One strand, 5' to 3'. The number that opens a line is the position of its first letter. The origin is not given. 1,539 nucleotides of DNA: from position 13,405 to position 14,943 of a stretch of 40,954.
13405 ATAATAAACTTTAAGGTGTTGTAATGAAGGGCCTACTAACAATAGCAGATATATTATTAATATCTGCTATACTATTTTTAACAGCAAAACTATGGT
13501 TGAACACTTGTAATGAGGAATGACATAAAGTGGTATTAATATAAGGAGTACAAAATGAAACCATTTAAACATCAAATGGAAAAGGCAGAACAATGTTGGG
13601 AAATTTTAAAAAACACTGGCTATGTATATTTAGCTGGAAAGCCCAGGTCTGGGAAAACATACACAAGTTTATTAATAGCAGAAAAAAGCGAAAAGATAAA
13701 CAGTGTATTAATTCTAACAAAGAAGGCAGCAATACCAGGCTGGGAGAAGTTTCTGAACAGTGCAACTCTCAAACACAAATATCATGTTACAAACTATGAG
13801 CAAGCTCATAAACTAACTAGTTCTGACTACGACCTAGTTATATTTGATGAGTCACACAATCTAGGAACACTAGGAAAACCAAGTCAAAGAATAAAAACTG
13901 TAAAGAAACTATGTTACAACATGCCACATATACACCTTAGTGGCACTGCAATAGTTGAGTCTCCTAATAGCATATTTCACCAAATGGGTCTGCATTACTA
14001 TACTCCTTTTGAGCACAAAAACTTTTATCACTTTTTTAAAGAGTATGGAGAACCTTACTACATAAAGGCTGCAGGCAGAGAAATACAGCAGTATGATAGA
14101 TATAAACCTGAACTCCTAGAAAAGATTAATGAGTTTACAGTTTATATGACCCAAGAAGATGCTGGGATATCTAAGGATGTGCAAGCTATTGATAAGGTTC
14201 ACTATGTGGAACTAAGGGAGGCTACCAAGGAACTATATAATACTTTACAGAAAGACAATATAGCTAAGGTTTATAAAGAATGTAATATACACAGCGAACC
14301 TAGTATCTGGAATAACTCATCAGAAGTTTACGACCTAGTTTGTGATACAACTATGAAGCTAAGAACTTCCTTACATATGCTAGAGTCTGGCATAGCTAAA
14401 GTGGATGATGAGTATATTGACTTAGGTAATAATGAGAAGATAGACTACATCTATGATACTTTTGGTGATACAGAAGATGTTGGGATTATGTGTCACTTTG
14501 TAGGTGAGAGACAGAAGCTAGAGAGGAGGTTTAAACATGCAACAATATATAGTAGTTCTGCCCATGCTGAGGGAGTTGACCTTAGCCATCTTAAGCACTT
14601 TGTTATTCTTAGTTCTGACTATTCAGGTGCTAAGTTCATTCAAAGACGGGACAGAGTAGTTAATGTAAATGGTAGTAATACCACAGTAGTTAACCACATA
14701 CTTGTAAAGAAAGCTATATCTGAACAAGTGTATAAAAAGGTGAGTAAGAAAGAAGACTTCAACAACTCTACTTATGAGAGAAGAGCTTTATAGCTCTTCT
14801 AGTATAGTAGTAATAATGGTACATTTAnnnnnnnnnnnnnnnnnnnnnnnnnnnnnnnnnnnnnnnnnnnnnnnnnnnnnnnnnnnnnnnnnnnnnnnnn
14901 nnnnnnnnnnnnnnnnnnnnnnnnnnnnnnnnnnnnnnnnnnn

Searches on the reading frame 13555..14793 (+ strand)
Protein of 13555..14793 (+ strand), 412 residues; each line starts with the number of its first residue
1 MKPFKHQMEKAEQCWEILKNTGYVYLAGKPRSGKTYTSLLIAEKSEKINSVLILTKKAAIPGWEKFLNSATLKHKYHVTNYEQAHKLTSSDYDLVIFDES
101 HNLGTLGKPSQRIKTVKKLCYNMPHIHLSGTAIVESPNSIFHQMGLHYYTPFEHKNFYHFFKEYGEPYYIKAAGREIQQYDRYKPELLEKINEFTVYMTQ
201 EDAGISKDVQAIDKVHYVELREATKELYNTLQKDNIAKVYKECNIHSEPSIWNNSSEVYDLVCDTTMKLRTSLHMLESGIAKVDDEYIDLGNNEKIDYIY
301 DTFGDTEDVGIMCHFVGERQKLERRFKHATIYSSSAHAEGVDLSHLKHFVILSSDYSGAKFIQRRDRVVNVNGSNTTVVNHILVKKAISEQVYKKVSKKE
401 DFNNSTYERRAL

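Call 13: search_protein_families(library=pfam, proteins=[window:13555-14793:+], max_evalue=0.001)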
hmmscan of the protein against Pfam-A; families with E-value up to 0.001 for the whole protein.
window:13555-14793:+ (412 aa): 2 families
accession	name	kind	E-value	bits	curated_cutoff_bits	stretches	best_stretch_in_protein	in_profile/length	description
PF00271.37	Helicase_C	-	2.3e-05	25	23.5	1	318-369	53-107/110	Helicase conserved C-terminal domain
PF04851.21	ResIII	-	0.00026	21.4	22.5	0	79-131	105-161/164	Type III restriction enzyme, res subunit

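Call 54: search_protein_families(library=phrogs, proteins=[window:13555-14793:+], max_evalue=0.001)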
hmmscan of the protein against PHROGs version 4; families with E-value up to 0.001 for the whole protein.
window:13555-14793:+ (412 aa): 1 family
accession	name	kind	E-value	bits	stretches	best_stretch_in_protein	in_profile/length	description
phrog_62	-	DNA, RNA and nucleotide metabolism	1.3e-43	149.8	1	1-407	695-1133/1881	DNA helicase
